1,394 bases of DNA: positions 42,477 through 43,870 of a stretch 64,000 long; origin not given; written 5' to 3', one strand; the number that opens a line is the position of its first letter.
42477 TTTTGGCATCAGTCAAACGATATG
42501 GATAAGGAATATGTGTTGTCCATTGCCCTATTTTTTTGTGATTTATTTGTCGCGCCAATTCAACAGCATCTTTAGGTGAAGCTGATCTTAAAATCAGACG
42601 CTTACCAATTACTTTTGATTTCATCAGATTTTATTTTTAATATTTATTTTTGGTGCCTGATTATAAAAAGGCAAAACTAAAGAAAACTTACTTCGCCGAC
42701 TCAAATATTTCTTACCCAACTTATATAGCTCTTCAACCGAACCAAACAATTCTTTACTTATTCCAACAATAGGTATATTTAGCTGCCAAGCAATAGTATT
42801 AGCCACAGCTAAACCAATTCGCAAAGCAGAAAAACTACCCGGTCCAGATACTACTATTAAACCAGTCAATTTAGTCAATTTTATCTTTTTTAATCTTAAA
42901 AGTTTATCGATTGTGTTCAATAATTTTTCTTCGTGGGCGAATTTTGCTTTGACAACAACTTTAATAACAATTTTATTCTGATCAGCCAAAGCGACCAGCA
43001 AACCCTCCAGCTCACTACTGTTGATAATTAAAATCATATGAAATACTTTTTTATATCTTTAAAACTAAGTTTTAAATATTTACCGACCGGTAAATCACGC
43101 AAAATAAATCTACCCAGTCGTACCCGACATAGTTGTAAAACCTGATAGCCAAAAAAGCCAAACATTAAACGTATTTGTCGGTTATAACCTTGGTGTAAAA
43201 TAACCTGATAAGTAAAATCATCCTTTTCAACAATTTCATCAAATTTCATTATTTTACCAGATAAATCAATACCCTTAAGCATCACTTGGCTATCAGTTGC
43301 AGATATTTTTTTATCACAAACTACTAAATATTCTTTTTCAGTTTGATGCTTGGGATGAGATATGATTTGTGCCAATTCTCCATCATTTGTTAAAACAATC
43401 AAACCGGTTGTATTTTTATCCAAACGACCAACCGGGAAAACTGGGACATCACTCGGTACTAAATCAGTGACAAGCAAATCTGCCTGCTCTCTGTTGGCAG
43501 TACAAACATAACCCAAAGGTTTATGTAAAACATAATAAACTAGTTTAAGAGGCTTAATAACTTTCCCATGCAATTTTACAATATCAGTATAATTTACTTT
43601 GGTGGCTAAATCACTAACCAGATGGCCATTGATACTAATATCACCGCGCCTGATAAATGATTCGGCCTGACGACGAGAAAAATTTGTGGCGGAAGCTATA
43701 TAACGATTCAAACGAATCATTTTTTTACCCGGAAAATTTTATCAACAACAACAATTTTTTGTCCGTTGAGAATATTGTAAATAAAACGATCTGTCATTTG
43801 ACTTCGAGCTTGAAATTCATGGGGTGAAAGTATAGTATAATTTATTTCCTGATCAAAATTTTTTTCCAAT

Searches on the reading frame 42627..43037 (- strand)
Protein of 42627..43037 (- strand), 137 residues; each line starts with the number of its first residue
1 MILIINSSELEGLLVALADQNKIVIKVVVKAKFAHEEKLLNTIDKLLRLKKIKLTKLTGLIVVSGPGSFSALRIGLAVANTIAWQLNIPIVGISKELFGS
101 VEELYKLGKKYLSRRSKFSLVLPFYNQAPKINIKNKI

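Call 50: search_protein_families(library=pfam, proteins=[window:42627-43037:-])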
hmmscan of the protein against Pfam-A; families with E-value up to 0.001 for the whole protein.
window:42627-43037:- (137 aa): 1 family
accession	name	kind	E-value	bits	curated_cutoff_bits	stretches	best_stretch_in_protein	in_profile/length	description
PF00814.31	TsaD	-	5.3e-16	59.5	24.8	1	31-94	25-88/264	tRNA N6-adenosine threonylcarbamoyltransferase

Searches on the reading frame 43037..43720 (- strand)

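Call 50: search_protein_families(library=pfam, proteins=[window:43037-43720:-])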
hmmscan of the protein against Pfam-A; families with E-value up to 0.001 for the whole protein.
window:43037-43720:- (228 aa): 3 families
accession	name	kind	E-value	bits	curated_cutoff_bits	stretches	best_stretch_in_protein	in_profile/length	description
PF00849.27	PseudoU_synth_2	-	2.4e-20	73.7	26.8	1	62-187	2-150/152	RNA pseudouridylate synthase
PF01479.30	S4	-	2.2e-05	24.5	22.8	1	3-46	2-46/48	S4 domain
PF22421.1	SYY_C-terminal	-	7.6e-05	23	27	1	11-51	29-69/83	Tyrosine--tRNA ligase SYY-like C-terminal domain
